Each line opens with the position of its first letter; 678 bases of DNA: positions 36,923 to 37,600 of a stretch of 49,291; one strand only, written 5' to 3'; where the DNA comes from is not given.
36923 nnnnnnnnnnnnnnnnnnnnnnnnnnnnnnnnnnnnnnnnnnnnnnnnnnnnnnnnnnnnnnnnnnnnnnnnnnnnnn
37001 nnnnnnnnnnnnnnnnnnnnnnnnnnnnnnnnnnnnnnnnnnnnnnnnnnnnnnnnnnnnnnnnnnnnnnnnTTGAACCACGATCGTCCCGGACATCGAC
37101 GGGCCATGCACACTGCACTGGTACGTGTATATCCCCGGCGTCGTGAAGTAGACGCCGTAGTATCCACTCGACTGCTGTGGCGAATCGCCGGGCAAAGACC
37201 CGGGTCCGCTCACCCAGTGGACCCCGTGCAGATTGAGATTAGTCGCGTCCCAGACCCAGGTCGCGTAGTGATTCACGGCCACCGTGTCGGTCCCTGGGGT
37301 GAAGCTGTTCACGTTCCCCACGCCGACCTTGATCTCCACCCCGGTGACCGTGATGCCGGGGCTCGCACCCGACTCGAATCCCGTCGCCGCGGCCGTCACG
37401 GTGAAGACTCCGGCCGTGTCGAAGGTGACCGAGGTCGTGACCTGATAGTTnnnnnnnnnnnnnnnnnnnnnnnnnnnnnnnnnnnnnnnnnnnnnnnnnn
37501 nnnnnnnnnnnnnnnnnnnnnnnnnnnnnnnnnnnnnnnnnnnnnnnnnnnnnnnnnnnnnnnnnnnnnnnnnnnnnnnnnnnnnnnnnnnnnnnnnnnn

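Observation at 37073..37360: Cupredoxin (type-1 copper) domain fused to the C-terminus of a 1,889-aa Ig-repeat surface protein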

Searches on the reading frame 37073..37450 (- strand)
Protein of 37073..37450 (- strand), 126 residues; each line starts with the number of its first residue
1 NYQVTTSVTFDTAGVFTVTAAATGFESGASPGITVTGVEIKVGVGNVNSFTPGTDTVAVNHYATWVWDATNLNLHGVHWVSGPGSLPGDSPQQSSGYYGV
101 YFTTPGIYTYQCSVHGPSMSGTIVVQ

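Call 6: search_protein_families(library=pfam, proteins=[window:37073-37450:-], max_evalue=1)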
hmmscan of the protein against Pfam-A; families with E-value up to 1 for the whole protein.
window:37073-37450:- (126 aa): 1 family
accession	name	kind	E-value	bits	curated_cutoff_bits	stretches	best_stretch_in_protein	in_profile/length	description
PF00127.26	Copper-bind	-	0.019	15.8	21.2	1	98-126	70-99/99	Copper binding proteins, plastocyanin/azurin family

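Call 7: search_solved_structures(query=window:37073-37450:-, max_evalue=10, show_alignments=3)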
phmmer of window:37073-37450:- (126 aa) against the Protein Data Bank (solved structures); distinct sequences matched with E-value up to 10: 39.
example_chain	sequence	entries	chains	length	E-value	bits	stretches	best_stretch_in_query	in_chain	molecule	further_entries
1sf3_A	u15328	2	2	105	2.3e-05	27.6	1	40-126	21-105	Amicyanin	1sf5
2gb2_A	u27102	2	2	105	2.5e-05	27.5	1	40-126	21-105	Amicyanin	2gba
1sfd_A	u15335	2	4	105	3.1e-05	27.2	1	40-126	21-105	Amicyanin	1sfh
2qdv_A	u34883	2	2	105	3.3e-05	27.1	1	40-126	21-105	Amicyanin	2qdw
3ply_A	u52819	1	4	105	3.4e-05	27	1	40-125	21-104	Amicyanin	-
1mda_A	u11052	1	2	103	4.2e-05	26.7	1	40-126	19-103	AMICYANIN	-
1aac_A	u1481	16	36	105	4.3e-05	26.7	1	40-126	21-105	AMICYANIN | PROTEIN (AMICYANIN)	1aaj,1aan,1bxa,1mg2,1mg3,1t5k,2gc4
3ie9_A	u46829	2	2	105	0.00011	25.4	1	40-126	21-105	Amicyanin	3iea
2idt_A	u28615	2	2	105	0.00019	24.6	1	40-125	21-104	Amicyanin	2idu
2idq_A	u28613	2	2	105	0.00023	24.3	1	40-125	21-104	Amicyanin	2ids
3rym_A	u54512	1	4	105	0.00024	24.3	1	40-125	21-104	Amicyanin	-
4p5r_A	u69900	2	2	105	0.00058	23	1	44-126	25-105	Amicyanin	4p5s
1bxu_A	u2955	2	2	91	0.00073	22.7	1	38-126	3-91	PLASTOCYANIN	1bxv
1pcs_A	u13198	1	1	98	0.017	18.3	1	49-126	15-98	PLASTOCYANIN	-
6hbe_A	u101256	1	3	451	0.019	18.1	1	73-124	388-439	Copper-containing nitrite reductase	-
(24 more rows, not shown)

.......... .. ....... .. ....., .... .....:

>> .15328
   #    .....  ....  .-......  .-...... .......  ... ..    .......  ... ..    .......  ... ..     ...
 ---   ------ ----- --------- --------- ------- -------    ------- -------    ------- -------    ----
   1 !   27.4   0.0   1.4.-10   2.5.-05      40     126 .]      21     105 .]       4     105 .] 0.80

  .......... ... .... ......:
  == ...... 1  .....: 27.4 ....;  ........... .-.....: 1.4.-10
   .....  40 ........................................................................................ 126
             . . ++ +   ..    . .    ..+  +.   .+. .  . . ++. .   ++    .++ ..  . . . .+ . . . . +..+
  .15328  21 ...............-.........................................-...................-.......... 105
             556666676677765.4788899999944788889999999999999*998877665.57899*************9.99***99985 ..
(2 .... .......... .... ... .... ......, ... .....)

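Call 9: find_homologous_proteins(query=window:37073-37450:-, max_evalue=0.001)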
Query window:37073-37450:- (126 aa): 1 proteins with E <= 0.001 among 14 candidates.
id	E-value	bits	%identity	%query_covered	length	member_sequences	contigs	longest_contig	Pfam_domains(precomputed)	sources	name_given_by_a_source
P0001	2.0e-49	185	74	98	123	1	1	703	-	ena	-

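Call 19: search_protein_representatives(protein=window:37073-37450:-)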
Query: 126 residues. Proteins with E-value up to 0.001 (for the whole library): 610; up to 1e-10: 19; up to 1e-30: 2. The best 150 are listed.
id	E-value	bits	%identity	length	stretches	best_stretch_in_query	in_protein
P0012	3.3e-50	185.6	74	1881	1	2-126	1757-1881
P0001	6.4e-50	184.6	75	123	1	5-126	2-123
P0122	7.9e-18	80.9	41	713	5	41-125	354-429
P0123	2.8e-16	75.9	33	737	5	33-125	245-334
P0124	3.0e-15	72.5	47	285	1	11-126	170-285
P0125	4.6e-14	68.7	39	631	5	34-125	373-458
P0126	5.6e-14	68.4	38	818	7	47-125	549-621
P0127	1.4e-13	67.1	36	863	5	7-126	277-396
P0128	5.3e-13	65.3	45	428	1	15-125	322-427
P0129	5.9e-13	65.1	36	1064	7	48-125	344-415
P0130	8.8e-13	64.5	43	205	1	10-126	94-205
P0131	3.8e-12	62.5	37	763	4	9-125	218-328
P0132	8.1e-12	61.4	44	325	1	17-125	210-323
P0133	8.5e-12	61.3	43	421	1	4-126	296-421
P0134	2.2e-11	60.0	38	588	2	36-125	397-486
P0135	2.8e-11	59.7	44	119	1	30-125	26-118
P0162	1.1e-08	51.2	41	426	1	11-126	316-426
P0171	2.0e-08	50.4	46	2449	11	1-114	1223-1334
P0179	5.9e-08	48.9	36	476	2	2-126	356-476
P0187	8.9e-08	48.3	49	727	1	51-125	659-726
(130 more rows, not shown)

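Call 32: search_protein_families(library=ncbifam, proteins=[window:37073-37450:-], max_evalue=0.01)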
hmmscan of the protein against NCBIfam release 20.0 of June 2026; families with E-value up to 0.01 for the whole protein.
window:37073-37450:- (126 aa): 2 families
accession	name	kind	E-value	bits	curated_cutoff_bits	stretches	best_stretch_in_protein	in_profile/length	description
TIGR02657.1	amicyanin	equivalog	1.4e-06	28.6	110.2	1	56-125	12-82/83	amicyanin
TIGR03102.1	halo_cynanin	subfamily_domain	0.00014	21.9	93.8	1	37-126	23-115/115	halocyanin domain-containing protein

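Call 38: search_protein_families(library=pfam, proteins=[P0122, P0123, P0124, P0127, P0128, P0133, P0171, P0187, P0162, P0179], max_evalue=0.001)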
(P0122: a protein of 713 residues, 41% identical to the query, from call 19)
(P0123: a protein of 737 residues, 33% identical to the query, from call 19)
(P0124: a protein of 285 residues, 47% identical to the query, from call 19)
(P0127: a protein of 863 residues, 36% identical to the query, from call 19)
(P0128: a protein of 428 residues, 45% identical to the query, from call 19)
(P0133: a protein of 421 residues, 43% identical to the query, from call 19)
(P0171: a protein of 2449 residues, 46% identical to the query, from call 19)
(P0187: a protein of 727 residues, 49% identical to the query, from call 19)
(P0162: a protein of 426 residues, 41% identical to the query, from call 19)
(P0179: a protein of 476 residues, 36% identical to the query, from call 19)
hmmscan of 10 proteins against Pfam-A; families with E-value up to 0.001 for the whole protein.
P0122 (713 aa): 2 families
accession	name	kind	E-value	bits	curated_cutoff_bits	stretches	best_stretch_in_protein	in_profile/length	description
PF13473.12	Cupredoxin_1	-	1.2e-57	192.8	27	5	146-223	23-104/104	Cupredoxin-like domain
PF00127.26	Copper-bind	-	6.5e-43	145.6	21.2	5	575-648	10-98/99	Copper binding proteins, plastocyanin/azurin family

P0123 (737 aa): 3 families
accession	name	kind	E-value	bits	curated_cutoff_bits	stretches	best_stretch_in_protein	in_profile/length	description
PF00127.26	Copper-bind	-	1.4e-39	134.9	21.2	4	384-459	13-98/99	Copper binding proteins, plastocyanin/azurin family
PF13473.12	Cupredoxin_1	-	1.3e-29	102.7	27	3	252-334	23-104/104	Cupredoxin-like domain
PF01807.25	Zn_ribbon_DnaG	-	1.1e-07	32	24.9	0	317-335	31-49/98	CHC2 zinc finger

P0124 (285 aa): 3 families
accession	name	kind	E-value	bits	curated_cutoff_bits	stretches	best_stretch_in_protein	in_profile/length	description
PF02369.22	Big_1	-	7.2e-15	55.3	34.9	2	117-193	17-93/93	Bacterial Ig-like domain (group 1)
PF00127.26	Copper-bind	-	1.1e-07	32.6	21.2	1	207-285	11-99/99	Copper binding proteins, plastocyanin/azurin family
PF09134.16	Invasin_D3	-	0.00021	22.2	33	0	117-194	20-97/98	Invasin, domain 3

P0127 (863 aa): 4 families
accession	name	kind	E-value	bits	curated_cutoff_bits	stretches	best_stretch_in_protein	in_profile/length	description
PF00127.26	Copper-bind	-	6.2e-49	164.9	21.2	5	316-396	6-99/99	Copper binding proteins, plastocyanin/azurin family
PF02368.24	Big_2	-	1.4e-37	128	22.8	4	222-303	2-77/79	Bacterial Ig-like domain (group 2)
PF13473.12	Cupredoxin_1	-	2.9e-20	72.7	27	0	670-757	16-104/104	Cupredoxin-like domain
PF22359.2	Big-like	-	0.00024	21.7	27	1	77-127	2-48/48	Bacterial Ig-like domain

P0128 (428 aa): 3 families
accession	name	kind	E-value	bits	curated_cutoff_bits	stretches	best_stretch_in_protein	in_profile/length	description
PF02369.22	Big_1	-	1.7e-17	63.7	34.9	2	159-231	19-90/93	Bacterial Ig-like domain (group 1)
PF00127.26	Copper-bind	-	1.6e-05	25.7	21.2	1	344-427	6-98/99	Copper binding proteins, plastocyanin/azurin family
PF17789.7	MG4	-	0.0004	21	24.7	0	162-219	19-73/95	Macroglobulin domain MG4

P0133 (421 aa): 2 families
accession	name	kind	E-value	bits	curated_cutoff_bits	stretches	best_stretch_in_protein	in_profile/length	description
PF02369.22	Big_1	-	1.5e-19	70.3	34.9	2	50-123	17-91/93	Bacterial Ig-like domain (group 1)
PF00127.26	Copper-bind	-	2.1e-06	28.5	21.2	1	344-421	12-99/99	Copper binding proteins, plastocyanin/azurin family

P0171 (2449 aa): 16 families
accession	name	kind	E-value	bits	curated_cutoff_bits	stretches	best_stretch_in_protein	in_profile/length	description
PF18911.6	PKD_4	-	7.4e-53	177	27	9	225-310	1-83/85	PKD domain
PF18981.6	InlK_D3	-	4.1e-27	94.5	25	0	660-697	38-75/75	Internalin K domain (D3/D4)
PF00801.26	PKD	-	5.1e-20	71.7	23.5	0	1573-1642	13-78/80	PKD domain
PF22091.2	DUF6941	-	9.7e-15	55.5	27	0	1703-1723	96-116/125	Family of unknown function (DUF6941)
PF13472.12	Lipase_GDSL_2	-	4.4e-13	50.6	32.9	1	2246-2427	2-176/178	GDSL-like Lipase/Acylhydrolase family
PF08659.16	KR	-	1.1e-09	38.9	22.6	0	967-1008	22-63/180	KR domain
PF00657.28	Lipase_GDSL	-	1.5e-09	38.7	23.6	1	2243-2432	1-206/208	GDSL-like Lipase/Acylhydrolase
PF18030.7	Rimk_N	-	1.8e-07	31.8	26.4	0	328-352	11-35/94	RimK PreATP-grasp domain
PF13439.12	Glyco_transf_4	-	2.1e-07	31.6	28.5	0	1374-1472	11-89/170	Glycosyltransferase Family 4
PF00135.34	COesterase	-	3.5e-07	30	27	0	1493-1525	174-206/515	Carboxylesterase family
PF20128.4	DUF6518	-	6.3e-07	29.5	25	0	1277-1328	105-156/204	Family of unknown function (DUF6518)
PF09651.16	Cas_APE2256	-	1.7e-05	25.2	24.8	0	1356-1399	24-67/136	CRISPR-associated protein (Cas_APE2256)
PF23736.1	Ig_ZP2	-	3.1e-05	24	27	0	1197-1241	46-91/126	Zona pellucida sperm-binding protein 2, Ig-like domain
PF22632.2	BphC_D1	-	3.6e-05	23.9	27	0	1813-1828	13-28/51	Dihydroxybiphenyl dioxygenase BphC D1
PF11060.13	DUF2861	-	4.8e-05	23.5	25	0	1619-1642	145-168/267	Protein of unknown function (DUF2861)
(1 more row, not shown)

P0187 (727 aa): 8 families
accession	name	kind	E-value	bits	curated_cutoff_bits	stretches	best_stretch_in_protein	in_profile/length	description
PF12799.13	LRR_4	-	7.8e-36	121.7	27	7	501-543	1-43/44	Leucine Rich repeats (2 copies)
PF13855.12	LRR_8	-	1.2e-14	54.2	27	2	479-535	1-61/61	Leucine rich repeat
PF17210.9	SdrD_B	-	2.2e-08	34.7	29.7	1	175-242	18-89/112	SdrD B-like domain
PF05345.18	He_PIG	-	6.2e-07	30.2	24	1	277-334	34-95/96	Putative Ig domain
PF23952.1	LRR_EndoS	-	1.7e-06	28.7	27.9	0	389-486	27-113/116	Endo-beta-N-acetylglucosaminidase EndoS LRR domain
PF13620.12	CarboxypepD_reg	-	2.9e-05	24.8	32.3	1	170-219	2-55/82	Carboxypeptidase regulatory-like domain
PF23598.1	LRR_14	-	0.00061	19.1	40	1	383-531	91-247/353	Leucine-rich repeat region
PF25019.1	LRR_R13L1-DRL21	-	0.00091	19.6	27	0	475-531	65-125/127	R13L1/DRL21 LRRs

P0162 (426 aa): 3 families
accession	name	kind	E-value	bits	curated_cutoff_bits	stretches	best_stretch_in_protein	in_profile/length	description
PF02369.22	Big_1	-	1.5e-18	67.1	34.9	3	56-126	19-89/93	Bacterial Ig-like domain (group 1)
PF00127.26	Copper-bind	-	9.6e-08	32.8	21.2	1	349-426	12-99/99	Copper binding proteins, plastocyanin/azurin family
PF17789.7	MG4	-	3.6e-06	27.6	24.7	0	55-102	15-60/95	Macroglobulin domain MG4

P0179 (476 aa): 2 families
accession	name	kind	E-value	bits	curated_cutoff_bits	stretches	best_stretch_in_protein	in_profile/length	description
PF13473.12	Cupredoxin_1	-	4.2e-07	30.4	27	1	395-475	25-104/104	Cupredoxin-like domain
PF00127.26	Copper-bind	-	1.2e-06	29.2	21.2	1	400-476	13-99/99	Copper binding proteins, plastocyanin/azurin family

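Call 60: find_encoding_contigs(protein=P0128, flank=8000, max_places=3)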
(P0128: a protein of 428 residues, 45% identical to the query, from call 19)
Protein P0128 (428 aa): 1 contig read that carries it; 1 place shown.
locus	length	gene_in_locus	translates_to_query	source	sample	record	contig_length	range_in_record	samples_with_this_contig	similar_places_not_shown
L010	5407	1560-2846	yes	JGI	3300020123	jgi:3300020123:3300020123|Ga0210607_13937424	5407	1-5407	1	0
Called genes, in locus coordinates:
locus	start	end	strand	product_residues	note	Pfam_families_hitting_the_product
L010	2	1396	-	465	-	?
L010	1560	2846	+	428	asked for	PF02369:Big_1, PF00127:Copper-bind (faint)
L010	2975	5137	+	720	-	PF02225:PA, PF04389:Peptidase_M28, PF04253:TFR_dimer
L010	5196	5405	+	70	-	?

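Call 61: find_encoding_contigs(protein=P0135, flank=8000, max_places=3)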
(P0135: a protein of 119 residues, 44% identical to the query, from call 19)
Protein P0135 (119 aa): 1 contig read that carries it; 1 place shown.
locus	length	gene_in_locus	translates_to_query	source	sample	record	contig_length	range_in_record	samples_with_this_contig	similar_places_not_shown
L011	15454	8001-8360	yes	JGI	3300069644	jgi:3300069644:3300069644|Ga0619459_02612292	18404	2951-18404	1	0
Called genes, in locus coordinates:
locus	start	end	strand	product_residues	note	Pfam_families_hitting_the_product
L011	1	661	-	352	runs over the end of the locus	PF07992:Pyr_redox_2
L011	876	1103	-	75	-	PF13510:Fer2_4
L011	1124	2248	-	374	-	PF01266:DAO, PF13450:NAD_binding_8 (weak)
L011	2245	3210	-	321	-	PF05544:Pro_racemase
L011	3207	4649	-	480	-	PF00171:Aldedh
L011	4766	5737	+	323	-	PF00072:Response_reg, PF00990:GGDEF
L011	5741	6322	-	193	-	PF08534:Redoxin, PF00578:AhpC-TSA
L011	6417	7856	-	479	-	PF13091:PLDc_2, PF00614:PLDc (weak)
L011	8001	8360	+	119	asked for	-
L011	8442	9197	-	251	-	-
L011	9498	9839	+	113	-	PF13442:Cytochrome_CBB3, PF00034:Cytochrom_C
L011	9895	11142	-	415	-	-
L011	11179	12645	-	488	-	PF00033:Cytochrome_B, PF13631:Cytochrom_B_N_2, PF00032:Cytochrom_B_C, PF00034:Cytochrom_C, PF13442:Cytochrome_CBB3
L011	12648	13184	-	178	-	PF00355:Rieske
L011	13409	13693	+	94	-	-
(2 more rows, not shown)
